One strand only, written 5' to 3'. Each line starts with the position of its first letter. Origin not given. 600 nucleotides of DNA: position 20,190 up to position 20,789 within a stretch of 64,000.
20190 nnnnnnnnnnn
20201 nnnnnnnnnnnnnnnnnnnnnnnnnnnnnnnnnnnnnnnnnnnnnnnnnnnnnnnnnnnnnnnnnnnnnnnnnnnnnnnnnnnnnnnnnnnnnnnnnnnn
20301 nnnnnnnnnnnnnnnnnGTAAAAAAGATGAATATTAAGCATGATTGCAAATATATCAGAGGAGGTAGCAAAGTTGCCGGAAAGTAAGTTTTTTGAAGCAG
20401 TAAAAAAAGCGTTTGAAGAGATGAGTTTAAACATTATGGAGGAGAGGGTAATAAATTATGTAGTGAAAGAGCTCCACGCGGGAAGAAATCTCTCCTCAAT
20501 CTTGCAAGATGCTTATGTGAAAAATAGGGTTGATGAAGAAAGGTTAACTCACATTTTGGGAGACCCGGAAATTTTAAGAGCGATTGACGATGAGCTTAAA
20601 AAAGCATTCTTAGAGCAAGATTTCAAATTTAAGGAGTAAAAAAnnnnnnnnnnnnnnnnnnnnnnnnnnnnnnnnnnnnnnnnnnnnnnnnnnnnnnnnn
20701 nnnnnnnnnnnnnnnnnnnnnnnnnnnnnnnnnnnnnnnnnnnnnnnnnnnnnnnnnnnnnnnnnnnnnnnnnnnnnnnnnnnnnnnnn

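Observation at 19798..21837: Five-gene operon: three unknown small proteins, a zinc-ribbon FHA protein and an FtsR-like MerR regulator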

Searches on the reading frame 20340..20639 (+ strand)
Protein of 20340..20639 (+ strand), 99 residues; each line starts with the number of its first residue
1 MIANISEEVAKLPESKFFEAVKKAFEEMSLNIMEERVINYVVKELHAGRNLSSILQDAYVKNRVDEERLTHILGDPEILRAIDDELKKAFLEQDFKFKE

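Call 4: search_protein_families(library=pfam, proteins=[window:20340-20639:+], max_evalue=0.1)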
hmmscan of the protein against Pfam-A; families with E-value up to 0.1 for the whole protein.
window:20340-20639:+ (99 aa): 1 family
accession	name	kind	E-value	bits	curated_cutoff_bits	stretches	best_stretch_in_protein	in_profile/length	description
PF03583.20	LIP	-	0.056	13.2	23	1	8-71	142-211/286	Secretory lipase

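Call 8: find_homologous_proteins(query=window:20340-20639:+)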
Query window:20340-20639:+ (99 aa): 7 proteins with E <= 0.001 among 9 candidates.
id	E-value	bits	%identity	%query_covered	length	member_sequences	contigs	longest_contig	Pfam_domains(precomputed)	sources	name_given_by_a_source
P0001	4.8e-48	179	99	89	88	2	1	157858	-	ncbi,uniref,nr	ncbi:hypothetical protein [Candidatus Oleimmundimicrobium sp.]|uniref:hypothetical protein n=1 Tax=C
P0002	1.1e-42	162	89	89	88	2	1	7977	-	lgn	-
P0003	3.5e-42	160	88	89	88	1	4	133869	-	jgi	-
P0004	5.3e-42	160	86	89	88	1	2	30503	-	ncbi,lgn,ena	-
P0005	6.5e-42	159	86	89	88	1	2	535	-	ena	-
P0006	7.6e-39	150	80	89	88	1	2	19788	-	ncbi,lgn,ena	-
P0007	2.7e-37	145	81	89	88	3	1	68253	-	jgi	-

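Call 30: find_homologous_proteins(query=A1, max_evalue=0.01)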
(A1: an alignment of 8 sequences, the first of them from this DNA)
Query A1 (8 sequences) (88 aa, profile of the alignment): 82 proteins with E <= 0.01 among 352 candidates.
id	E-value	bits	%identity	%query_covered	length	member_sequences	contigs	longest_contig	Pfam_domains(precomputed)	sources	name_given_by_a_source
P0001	3.0e-44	167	100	100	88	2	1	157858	-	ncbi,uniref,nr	ncbi:hypothetical protein [Candidatus Oleimmundimicrobium sp.]|uniref:hypothetical protein n=1 Tax=C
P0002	7.2e-44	166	90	100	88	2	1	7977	-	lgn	-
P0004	8.9e-44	165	88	100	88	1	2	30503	-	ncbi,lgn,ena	-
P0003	2.1e-43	164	86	100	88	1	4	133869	-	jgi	-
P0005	2.3e-43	164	88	100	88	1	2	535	-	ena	-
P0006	6.5e-42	159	81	100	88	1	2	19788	-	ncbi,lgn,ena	-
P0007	4.5e-41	157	80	100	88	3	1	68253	-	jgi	-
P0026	5.2e-37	144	52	98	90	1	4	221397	-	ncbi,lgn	-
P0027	1.5e-34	136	51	98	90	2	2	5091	-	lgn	-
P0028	2.2e-34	135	50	98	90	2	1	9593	-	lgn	-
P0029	3.0e-34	135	49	98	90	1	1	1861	-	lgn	-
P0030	7.8e-34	133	52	100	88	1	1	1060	-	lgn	-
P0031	2.3e-33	132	49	98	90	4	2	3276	-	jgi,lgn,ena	-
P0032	2.7e-31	125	57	90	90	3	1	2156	-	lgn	-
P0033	3.0e-30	122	56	90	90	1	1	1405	-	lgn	-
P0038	1.5e-28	116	56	95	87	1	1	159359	-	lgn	-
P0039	3.9e-28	115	50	98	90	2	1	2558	-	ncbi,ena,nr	ncbi:MAG: hypothetical protein KAS39_06415 [Actinomycetia bacterium]|nr:hypothetical protein [Actino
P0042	1.1e-26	110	47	89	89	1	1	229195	-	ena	-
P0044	8.7e-25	104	42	89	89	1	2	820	-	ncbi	-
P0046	1.5e-23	100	42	88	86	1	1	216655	-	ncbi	-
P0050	1.0e-21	95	38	90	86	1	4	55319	-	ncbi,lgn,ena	-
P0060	2.1e-12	65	44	63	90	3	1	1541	-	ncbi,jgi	-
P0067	2.6e-11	61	46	59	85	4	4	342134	-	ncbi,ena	-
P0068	4.1e-11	61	48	64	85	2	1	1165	-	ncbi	-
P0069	9.0e-11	59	39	67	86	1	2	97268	-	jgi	jgi:hypothetical protein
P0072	1.7e-10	59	43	64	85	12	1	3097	-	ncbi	-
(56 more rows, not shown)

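Call 31: find_encoding_contigs(protein=P0067, flank=5000, max_places=2)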
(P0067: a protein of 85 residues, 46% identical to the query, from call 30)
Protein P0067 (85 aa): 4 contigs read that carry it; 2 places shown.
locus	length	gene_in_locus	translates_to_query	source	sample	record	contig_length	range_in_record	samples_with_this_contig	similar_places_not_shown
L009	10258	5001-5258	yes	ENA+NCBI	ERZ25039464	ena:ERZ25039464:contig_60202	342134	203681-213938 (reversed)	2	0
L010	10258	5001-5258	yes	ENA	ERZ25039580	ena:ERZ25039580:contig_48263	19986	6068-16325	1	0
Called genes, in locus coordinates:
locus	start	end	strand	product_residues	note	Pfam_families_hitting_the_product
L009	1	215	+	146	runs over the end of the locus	PF04657:DMT_YdcZ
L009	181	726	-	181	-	-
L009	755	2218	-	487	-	PF00171:Aldedh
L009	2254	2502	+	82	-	-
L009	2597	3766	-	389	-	PF00108:Thiolase_N, PF02803:Thiolase_C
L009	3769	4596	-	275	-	PF02621:VitK2_biosynth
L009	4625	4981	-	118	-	-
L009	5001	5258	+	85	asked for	-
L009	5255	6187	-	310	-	PF02423:OCD_Mu_crystall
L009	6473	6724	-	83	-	-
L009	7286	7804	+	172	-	-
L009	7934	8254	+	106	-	PF04239:DUF421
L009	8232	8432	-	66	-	PF25455:Beta-barrel_CAF17_C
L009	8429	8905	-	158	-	-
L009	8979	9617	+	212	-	PF00174:Oxidored_molyb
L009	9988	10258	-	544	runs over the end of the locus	PF00118:Cpn60_TCP1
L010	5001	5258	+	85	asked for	-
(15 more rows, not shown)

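Call 32: find_encoding_contigs(protein=P0046, flank=5000, max_places=1)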
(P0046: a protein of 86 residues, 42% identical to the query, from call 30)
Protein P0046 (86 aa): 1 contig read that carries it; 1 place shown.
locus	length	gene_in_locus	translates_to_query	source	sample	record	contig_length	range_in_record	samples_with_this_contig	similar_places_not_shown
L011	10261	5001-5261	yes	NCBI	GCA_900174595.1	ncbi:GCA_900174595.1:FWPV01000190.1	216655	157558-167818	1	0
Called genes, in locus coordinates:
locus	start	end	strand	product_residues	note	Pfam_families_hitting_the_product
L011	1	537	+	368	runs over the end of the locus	PF01571:GCV_T, PF08669:GCV_T_C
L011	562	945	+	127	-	PF01597:GCV_H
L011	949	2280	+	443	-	PF02347:GDC-P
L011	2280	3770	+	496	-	PF02347:GDC-P, PF00266:Aminotran_5 (weak), PF21478:GcvP2_C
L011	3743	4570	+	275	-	PF21948:LplA-B_cat, PF03099:BPL_LplA_LipB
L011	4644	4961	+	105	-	PF22802:RsiG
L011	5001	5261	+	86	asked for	-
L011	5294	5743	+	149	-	PF12773:DZR (weak), PF13240:Zn_Ribbon_1 (weak), PF13248:Zn_ribbon_3, PF16697:Yop-YscD_cpl, PF00498:FHA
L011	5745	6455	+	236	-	PF00376:MerR, PF13411:MerR_1, PF13591:MerR_2 (faint), PF28507:Rv1828_C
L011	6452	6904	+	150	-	-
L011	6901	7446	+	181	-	PF00156:Pribosyltran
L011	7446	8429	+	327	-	PF07885:Ion_trans_2, PF02254:TrkA_N, PF02080:TrkA_C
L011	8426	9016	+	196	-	PF00156:Pribosyltran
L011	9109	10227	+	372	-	PF24568:CC_PcsB, PF00877:NLPC_P60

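Call 33: find_encoding_contigs(protein=P0069, flank=5000, max_places=1)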
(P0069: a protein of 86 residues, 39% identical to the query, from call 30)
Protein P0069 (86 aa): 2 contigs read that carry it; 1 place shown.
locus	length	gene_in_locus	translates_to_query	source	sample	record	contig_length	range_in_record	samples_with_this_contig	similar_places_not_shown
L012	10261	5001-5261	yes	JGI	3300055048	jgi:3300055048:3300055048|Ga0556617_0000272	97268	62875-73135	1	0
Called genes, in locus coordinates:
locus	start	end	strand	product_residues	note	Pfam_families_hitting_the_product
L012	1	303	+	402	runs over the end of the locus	PF06181:Urate_ox_N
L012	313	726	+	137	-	PF12903:DUF3830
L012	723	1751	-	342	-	PF01546:Peptidase_M20, PF07687:M20_dimer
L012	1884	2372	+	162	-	-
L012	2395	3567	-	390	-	PF00108:Thiolase_N, PF02803:Thiolase_C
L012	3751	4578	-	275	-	PF02621:VitK2_biosynth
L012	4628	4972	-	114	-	-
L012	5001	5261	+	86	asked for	-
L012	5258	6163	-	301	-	PF02423:OCD_Mu_crystall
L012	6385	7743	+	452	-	PF01547:SBP_bac_1, PF13416:SBP_bac_8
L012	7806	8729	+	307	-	PF00528:BPD_transp_1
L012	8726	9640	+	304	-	PF00528:BPD_transp_1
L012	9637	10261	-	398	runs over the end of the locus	PF00005:ABC_tran, PF17912:OB_MalK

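Call 40: search_protein_families(library=ncbifam, proteins=[window:20373-20639:+], max_evalue=0.01)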
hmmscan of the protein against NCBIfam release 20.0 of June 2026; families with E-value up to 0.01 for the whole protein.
window:20373-20639:+ (88 aa): 0 families

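Call 42: predict_structure(alignment_id=A2)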
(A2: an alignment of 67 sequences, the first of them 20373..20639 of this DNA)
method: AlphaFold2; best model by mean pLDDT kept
length: 88 residues; sequences in the alignment: 67
mean_pLDDT: 74.7   pTM: 0.62
mean pLDDT of the five models: 74.7, 72.3, 68.6, 65.3, 65.1
residues with pLDDT >= 90: 0; 70-90: 67; 50-70: 14; < 50: 7
segments of 3 or more residues with pLDDT < 50: 83-88
pLDDT, mean of each block of 10 residues (from residue 1): 67 70 77 84 86 81 82 75 45
secondary structure, 60 per line:
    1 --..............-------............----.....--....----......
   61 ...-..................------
elements in order: H3-16 H24-35 H40-44 H47-50 H55-63 H65-82

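Call 44: search_protein_representatives(alignment_id=A2)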
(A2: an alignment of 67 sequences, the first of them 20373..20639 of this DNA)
Query: 67 sequences, 85 profile positions. Proteins with E-value up to 0.001 (for the whole library): 450; up to 1e-10: 197; up to 1e-30: 1. The best 150 are listed.
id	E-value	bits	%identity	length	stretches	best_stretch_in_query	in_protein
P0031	9.1e-33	128.1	-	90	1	2-84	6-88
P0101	4.5e-28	113.1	-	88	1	2-84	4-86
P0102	5.7e-28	112.8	-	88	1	2-85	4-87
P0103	4.2e-27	110.0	-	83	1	1-79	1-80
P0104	8.3e-27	109.0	-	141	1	4-79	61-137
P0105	1.7e-26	108.0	-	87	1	2-76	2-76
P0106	4.9e-26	106.6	-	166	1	1-81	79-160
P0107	9.0e-26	105.7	-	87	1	1-81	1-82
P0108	3.7e-25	103.8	-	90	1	2-81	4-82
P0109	9.6e-25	102.4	-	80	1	7-80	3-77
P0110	1.5e-24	101.8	-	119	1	3-81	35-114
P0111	3.2e-24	100.8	-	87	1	2-80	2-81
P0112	1.5e-23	98.6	-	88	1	6-73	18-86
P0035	2.3e-23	98.0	-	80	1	2-78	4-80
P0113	2.6e-23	97.9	-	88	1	3-80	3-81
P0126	9.1e-22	92.9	-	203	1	3-79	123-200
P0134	6.1e-21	90.2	-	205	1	8-81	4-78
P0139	2.2e-20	88.5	-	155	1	7-72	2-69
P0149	2.0e-19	85.4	-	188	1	17-79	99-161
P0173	2.6e-17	78.6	-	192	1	2-63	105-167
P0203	5.1e-15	71.3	-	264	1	7-78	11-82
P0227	5.8e-14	67.9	-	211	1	6-79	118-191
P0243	2.3e-13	65.9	-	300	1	25-80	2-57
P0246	3.6e-13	65.3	-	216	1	17-80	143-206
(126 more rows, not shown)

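Call 45: search_protein_families(library=pfam, proteins=[P0106, P0126, P0134, P0139, P0149, P0173, P0203, P0227, P0243, P0246], max_evalue=0.001)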
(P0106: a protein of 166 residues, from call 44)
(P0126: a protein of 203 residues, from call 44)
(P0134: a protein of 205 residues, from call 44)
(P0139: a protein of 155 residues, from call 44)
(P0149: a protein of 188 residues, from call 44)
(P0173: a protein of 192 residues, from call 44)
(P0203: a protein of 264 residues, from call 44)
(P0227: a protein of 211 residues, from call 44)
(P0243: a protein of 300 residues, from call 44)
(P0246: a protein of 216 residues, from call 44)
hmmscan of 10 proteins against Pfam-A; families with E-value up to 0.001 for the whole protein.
P0106 (166 aa): 0 families

P0126 (203 aa): 0 families

P0134 (205 aa): 0 families

P0139 (155 aa): 1 family
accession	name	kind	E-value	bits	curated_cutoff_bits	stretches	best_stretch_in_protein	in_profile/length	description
PF13977.11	TetR_C_6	-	0.00014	22.5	27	1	66-150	30-114/115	BetI-type transcriptional repressor, C-terminal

P0149 (188 aa): 1 family
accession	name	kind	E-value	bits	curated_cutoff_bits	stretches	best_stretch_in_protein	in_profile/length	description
PF02742.21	Fe_dep_repr_C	-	5.7e-24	84.4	27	1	1-60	11-70/70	Iron dependent repressor, metal binding and dimerisation domain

P0173 (192 aa): 0 families

P0203 (264 aa): 6 families
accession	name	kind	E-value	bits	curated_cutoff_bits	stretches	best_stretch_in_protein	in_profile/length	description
PF00498.31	FHA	-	2.1e-23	82.9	20.7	1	189-251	2-67/67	FHA domain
PF16697.10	Yop-YscD_cpl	-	7.5e-16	58.6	33.2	1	174-257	5-90/94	Inner membrane component of T3SS, cytoplasmic domain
PF13240.11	Zn_Ribbon_1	-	1.3e-06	28.4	25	1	112-132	2-22/23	zinc-ribbon domain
PF13248.11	Zn_ribbon_3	-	1.1e-05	25.2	27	1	110-132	3-25/26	zinc-ribbon domain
PF12773.13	DZR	-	6.7e-05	23.4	27.3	1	112-131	1-20/45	Double zinc ribbon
PF24463.1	DUF7577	-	0.00018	21.5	28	1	109-132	2-25/27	Domain of unknown function (DUF7577)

P0227 (211 aa): 1 family
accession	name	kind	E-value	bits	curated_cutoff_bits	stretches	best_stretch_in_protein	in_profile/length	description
PF22802.1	RsiG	-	2e-12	47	27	1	13-67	8-58/65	RsiG-like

P0243 (300 aa): 0 families

P0246 (216 aa): 2 families
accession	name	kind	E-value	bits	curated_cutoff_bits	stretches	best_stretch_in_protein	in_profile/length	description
PF00582.32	Usp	-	5.1e-28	98.8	24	1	1-128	1-140/141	Universal stress protein family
PF05127.21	NAT10_TcmA_helicase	-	0.00092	19.6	22.7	0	96-156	2-58/176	RNA cytidine acetyltransferase NAT10/TcmA, helicase domain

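Call 47: list_cluster_members(proteins=[P0067, P0046, P0012, P0015, P0203, P0227, P0042, P0038, P0050, P0072])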
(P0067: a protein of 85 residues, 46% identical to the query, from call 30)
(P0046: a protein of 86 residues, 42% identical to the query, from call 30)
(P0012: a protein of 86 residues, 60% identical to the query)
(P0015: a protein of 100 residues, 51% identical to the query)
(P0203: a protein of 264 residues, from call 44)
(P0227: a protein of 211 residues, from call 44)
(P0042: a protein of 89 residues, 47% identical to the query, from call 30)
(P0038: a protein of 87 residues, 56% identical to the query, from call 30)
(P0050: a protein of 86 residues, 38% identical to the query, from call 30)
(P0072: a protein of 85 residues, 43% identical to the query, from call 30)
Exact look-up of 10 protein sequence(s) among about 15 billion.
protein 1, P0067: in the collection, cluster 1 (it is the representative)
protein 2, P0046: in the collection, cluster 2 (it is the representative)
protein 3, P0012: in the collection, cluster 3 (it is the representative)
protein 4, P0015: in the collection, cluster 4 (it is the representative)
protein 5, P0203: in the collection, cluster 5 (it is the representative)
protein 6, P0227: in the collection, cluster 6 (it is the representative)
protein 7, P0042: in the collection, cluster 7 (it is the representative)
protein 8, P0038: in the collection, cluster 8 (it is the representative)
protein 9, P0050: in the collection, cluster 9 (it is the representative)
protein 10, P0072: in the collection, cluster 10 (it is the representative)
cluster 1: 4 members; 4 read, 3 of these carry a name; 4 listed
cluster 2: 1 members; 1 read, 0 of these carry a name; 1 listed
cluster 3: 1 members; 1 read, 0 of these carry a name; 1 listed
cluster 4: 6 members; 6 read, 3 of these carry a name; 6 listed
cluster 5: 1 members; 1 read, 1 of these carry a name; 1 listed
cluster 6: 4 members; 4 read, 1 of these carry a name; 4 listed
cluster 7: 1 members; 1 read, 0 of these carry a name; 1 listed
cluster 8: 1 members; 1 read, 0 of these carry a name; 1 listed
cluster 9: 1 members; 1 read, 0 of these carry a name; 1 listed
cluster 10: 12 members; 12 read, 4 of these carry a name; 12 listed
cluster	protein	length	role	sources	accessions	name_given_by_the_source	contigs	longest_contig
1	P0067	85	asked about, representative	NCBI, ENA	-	-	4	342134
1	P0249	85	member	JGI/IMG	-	hypothetical protein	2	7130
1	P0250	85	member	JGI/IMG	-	hypothetical protein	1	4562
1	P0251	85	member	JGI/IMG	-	hypothetical protein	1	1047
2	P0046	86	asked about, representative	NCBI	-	-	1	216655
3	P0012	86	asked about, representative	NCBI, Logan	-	-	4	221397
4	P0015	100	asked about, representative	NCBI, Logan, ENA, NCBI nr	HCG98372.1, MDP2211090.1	MAG TPA: hypothetical protein DE036_00745 [Actinobacteria bacterium] | hypothetical protein [Candidatus Aquicultor sp.]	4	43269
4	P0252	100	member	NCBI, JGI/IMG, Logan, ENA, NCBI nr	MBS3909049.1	MAG: hypothetical protein KGZ93_05415 [Actinobacteria bacterium] | hypothetical protein [Actinomycetota bacterium]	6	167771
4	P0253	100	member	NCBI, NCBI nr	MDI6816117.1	MAG: hypothetical protein QME41_02845 [Actinomycetota bacterium] | hypothetical protein [Actinomycetota bacterium]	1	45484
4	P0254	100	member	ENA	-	-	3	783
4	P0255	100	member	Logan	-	-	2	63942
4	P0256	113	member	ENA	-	-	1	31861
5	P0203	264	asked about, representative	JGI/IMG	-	ribosomal protein L40E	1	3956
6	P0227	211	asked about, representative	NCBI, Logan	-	-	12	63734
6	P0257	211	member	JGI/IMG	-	hypothetical protein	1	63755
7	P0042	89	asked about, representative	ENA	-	-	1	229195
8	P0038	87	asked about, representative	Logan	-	-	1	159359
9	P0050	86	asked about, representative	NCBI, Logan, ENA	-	-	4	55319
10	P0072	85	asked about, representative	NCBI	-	-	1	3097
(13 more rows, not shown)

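Call 49: find_encoding_contigs(protein=P0227, flank=5000, max_places=2)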
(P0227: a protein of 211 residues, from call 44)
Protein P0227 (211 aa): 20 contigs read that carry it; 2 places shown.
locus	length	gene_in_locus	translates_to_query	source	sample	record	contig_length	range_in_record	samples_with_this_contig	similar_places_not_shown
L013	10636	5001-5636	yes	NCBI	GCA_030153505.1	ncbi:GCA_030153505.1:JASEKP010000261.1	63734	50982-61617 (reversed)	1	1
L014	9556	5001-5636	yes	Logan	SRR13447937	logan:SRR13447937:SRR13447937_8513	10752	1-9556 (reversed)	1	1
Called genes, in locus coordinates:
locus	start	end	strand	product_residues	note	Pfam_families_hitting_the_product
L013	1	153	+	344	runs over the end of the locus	PF01210:NAD_Gly3P_dh_N, PF02558:ApbA, PF03807:F420_oxidored (weak), PF07479:NAD_Gly3P_dh_C, PF20618:GPD_NAD_C_bact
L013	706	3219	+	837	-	PF00483:NTP_transferase, PF12804:NTP_transf_3 (weak), PF25084:LbH_EIF2B, PF25087:GMPPB_C, PF00132:Hexapep (weak), PF00132:Hexapep (weak), PF02878:PGM_PMM_I, PF02879:PGM_PMM_II, +1 more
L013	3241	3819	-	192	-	PF00025:Arf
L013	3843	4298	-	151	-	PF03259:Robl_LC7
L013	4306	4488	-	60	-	-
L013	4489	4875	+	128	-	PF01597:GCV_H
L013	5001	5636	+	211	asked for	PF22802:RsiG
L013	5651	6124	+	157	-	PF13240:Zn_Ribbon_1 (weak), PF16697:Yop-YscD_cpl, PF00498:FHA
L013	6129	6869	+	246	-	PF00376:MerR (weak), PF13411:MerR_1, PF28507:Rv1828_C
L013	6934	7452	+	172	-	PF00156:Pribosyltran (weak)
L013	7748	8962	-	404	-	PF28597:T2SSF_N, PF00482:T2SSF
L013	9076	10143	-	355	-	PF00437:T2SSE, PF13401:AAA_22 (faint)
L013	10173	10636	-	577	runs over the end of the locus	PF05157:MshEN, PF00437:T2SSE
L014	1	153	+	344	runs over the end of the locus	PF01210:NAD_Gly3P_dh_N, PF02558:ApbA, PF03807:F420_oxidored (weak), PF07479:NAD_Gly3P_dh_C, PF20618:GPD_NAD_C_bact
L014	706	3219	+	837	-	PF00483:NTP_transferase, PF12804:NTP_transf_3 (weak), PF25084:LbH_EIF2B, PF25087:GMPPB_C, PF00132:Hexapep (weak), PF00132:Hexapep (weak), PF02878:PGM_PMM_I, PF02879:PGM_PMM_II, +1 more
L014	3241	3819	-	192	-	PF00025:Arf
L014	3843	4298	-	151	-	PF03259:Robl_LC7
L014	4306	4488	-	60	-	-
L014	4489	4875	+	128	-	PF01597:GCV_H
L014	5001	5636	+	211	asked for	PF22802:RsiG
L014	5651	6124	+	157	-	PF13240:Zn_Ribbon_1 (weak), PF16697:Yop-YscD_cpl, PF00498:FHA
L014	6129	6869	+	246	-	PF00376:MerR (weak), PF13411:MerR_1, PF28507:Rv1828_C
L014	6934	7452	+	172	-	PF00156:Pribosyltran (weak)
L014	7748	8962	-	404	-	PF28597:T2SSF_N, PF00482:T2SSF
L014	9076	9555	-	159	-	?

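Call 50: find_encoding_contigs(protein=P0203, flank=4000, max_places=1)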
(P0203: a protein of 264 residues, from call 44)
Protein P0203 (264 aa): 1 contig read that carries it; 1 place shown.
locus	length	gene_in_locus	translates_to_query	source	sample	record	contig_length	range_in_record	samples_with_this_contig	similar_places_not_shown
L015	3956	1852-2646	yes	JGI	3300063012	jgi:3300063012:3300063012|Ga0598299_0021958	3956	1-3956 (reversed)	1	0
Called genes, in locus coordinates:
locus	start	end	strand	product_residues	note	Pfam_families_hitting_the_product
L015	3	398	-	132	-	?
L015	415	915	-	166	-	PF03259:Robl_LC7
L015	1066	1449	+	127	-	PF01597:GCV_H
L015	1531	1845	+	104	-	PF22802:RsiG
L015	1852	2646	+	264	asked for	PF13240:Zn_Ribbon_1 (faint), PF13248:Zn_ribbon_3 (faint), PF16697:Yop-YscD_cpl, PF00498:FHA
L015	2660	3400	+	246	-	PF13411:MerR_1, PF00376:MerR (faint), PF13591:MerR_2 (faint), PF28507:Rv1828_C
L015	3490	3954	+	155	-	?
